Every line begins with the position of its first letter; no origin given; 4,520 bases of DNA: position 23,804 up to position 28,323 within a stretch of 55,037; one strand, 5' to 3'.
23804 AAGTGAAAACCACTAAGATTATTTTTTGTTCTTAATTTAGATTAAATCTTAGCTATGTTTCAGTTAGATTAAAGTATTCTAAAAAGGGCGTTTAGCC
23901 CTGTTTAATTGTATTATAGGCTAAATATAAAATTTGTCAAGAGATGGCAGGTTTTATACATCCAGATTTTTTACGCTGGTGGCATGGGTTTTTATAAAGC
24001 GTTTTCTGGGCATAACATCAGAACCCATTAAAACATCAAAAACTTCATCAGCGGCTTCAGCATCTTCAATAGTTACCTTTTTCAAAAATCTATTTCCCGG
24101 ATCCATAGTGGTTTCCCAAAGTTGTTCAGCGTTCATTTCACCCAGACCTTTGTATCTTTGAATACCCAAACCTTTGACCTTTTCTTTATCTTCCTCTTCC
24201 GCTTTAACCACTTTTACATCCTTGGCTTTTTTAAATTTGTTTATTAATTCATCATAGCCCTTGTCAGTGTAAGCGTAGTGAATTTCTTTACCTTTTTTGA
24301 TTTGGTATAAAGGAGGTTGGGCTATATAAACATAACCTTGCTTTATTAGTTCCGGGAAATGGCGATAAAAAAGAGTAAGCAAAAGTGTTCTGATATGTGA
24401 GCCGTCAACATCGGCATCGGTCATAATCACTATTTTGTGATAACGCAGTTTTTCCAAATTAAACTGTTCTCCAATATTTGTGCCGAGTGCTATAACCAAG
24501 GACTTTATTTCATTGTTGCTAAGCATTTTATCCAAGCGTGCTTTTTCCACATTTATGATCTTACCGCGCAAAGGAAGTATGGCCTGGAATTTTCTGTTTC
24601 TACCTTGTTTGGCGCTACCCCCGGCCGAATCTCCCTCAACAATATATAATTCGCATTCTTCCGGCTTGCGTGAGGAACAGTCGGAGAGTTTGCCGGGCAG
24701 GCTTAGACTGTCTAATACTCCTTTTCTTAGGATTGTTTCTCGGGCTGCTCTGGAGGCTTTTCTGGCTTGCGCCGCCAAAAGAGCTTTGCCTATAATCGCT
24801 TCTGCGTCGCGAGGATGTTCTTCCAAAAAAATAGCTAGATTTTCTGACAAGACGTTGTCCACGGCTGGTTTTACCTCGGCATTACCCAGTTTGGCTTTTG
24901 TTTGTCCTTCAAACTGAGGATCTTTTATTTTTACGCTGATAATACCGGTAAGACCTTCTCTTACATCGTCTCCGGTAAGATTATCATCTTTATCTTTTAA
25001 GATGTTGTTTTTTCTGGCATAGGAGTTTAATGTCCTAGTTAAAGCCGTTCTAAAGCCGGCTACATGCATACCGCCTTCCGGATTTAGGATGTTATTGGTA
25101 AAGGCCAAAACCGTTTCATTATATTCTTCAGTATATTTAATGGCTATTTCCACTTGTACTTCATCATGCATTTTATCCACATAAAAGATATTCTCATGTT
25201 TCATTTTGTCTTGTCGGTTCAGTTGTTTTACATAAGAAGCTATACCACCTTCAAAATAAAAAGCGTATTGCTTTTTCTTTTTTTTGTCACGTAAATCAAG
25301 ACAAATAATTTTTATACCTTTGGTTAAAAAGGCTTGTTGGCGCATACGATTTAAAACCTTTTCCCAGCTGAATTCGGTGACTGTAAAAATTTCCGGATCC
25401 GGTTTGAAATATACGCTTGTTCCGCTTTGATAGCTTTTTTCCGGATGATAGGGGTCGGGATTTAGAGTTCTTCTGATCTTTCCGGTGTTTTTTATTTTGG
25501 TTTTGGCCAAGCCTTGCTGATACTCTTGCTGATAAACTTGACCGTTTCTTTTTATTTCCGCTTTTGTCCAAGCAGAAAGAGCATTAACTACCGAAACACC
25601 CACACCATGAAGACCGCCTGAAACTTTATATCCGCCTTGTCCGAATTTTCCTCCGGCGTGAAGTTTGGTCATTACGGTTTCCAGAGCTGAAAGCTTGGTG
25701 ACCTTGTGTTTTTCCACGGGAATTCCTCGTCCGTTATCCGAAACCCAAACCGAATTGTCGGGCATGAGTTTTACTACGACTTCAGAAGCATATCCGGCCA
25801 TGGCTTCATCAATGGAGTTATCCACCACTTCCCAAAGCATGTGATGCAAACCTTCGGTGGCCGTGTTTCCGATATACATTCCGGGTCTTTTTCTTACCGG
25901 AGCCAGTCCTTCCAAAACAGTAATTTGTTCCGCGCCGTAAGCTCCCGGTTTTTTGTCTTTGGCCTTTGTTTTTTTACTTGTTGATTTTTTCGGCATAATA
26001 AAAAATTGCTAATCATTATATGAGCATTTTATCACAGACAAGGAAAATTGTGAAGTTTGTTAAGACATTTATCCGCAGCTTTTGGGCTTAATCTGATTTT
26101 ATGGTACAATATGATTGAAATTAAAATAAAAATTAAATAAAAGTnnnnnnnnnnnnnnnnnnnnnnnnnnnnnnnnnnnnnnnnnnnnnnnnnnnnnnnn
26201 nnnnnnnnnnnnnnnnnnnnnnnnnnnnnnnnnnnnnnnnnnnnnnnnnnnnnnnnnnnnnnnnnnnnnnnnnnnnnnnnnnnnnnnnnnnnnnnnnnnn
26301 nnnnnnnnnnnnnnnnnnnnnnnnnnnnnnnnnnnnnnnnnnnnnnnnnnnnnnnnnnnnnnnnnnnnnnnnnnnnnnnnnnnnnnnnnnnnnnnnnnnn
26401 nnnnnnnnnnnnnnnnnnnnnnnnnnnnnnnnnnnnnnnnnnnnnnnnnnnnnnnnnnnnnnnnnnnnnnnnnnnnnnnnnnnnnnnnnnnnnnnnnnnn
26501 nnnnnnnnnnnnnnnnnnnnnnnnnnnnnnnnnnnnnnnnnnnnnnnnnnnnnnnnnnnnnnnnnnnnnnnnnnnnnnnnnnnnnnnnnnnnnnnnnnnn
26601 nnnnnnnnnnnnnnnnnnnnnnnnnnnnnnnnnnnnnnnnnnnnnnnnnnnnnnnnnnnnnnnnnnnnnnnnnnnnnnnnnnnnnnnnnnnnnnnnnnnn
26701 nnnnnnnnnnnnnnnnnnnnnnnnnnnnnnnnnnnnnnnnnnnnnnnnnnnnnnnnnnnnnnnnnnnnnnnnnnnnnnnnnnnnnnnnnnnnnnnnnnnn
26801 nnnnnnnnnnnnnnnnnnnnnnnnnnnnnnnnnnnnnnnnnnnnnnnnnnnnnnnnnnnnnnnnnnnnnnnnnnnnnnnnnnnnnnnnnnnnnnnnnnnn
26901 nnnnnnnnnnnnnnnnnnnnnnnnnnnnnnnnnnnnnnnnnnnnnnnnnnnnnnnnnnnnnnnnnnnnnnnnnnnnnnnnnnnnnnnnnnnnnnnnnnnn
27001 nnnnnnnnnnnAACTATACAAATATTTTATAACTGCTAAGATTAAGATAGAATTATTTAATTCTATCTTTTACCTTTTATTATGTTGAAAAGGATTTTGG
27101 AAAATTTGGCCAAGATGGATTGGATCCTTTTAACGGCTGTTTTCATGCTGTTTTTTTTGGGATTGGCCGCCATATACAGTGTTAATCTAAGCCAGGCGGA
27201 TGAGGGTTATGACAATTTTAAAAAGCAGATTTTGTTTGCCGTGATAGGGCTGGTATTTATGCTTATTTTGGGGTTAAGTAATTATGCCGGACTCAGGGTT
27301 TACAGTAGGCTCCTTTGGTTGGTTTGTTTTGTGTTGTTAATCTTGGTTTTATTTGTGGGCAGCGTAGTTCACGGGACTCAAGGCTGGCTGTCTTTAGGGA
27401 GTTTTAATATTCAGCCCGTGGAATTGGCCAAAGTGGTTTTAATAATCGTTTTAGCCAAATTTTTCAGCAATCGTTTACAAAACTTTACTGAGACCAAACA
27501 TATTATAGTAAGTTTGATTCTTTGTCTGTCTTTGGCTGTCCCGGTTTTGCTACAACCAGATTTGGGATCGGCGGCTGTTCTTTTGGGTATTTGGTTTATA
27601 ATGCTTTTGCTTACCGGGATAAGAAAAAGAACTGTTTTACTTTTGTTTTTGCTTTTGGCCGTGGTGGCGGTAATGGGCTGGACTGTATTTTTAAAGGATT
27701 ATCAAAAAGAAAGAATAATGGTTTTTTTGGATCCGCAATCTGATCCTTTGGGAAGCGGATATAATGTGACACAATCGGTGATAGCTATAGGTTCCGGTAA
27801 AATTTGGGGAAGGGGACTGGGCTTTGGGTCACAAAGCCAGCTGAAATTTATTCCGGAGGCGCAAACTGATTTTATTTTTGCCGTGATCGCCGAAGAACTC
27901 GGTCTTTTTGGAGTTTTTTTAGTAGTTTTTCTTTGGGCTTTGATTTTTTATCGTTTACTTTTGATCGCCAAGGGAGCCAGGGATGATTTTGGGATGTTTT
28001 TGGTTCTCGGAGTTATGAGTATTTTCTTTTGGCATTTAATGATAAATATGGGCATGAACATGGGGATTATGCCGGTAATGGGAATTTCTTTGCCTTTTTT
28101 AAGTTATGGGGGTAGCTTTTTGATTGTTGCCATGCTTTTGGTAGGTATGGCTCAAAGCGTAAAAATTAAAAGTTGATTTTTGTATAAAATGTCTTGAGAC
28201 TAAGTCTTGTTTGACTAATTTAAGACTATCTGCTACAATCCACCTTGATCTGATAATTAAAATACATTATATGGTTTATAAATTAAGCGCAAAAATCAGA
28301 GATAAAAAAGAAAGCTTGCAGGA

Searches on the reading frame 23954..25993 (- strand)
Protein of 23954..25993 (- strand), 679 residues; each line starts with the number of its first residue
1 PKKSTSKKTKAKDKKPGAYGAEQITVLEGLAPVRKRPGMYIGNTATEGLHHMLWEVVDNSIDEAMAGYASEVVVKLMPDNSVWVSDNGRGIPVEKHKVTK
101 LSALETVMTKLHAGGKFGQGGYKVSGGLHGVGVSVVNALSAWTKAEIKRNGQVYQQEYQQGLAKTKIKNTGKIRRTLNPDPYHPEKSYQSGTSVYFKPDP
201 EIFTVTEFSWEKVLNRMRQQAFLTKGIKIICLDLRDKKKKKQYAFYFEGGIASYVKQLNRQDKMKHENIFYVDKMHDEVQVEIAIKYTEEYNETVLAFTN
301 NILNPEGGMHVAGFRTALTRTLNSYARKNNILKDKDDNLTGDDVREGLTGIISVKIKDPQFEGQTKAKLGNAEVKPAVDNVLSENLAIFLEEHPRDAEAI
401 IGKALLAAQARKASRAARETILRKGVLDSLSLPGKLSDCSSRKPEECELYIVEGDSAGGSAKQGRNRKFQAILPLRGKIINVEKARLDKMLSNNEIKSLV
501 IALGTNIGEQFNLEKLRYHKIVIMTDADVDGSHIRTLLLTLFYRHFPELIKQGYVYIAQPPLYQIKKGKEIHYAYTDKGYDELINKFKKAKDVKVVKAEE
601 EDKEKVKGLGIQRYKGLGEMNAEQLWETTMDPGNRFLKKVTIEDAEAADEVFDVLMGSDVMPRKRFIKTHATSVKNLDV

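Call 57: search_protein_families(library=pfam, proteins=[window:23954-25993:-], max_evalue=0.00001)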
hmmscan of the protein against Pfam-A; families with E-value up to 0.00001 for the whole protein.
window:23954-25993:- (679 aa): 4 families
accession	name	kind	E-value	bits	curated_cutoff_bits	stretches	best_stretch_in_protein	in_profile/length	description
PF00204.31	DNA_gyraseB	-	8.6e-61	204.8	27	1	250-419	1-172/173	DNA gyrase B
PF00986.26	DNA_gyraseB_C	-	9e-29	99.9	29.8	1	608-668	3-63/63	DNA gyrase B subunit, carboxyl terminus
PF01751.28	Toprim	-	2.6e-20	72.8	23.1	1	448-559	1-95/96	Toprim domain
PF02518.31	HATPase_c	-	6.3e-15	56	26.4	1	47-169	4-94/111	Histidine kinase-, DNA gyrase B-, and HSP90-like ATPase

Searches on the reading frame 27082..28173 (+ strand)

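Call 57: search_protein_families(library=pfam, proteins=[window:27082-28173:+], max_evalue=0.00001)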
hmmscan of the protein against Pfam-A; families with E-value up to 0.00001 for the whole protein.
window:27082-28173:+ (364 aa): 1 family
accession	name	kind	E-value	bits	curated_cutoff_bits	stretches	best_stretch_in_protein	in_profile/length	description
PF01098.24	FTSW_RODA_SPOVE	-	3.7e-94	316.1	26.4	1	16-361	3-351/356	Cell cycle protein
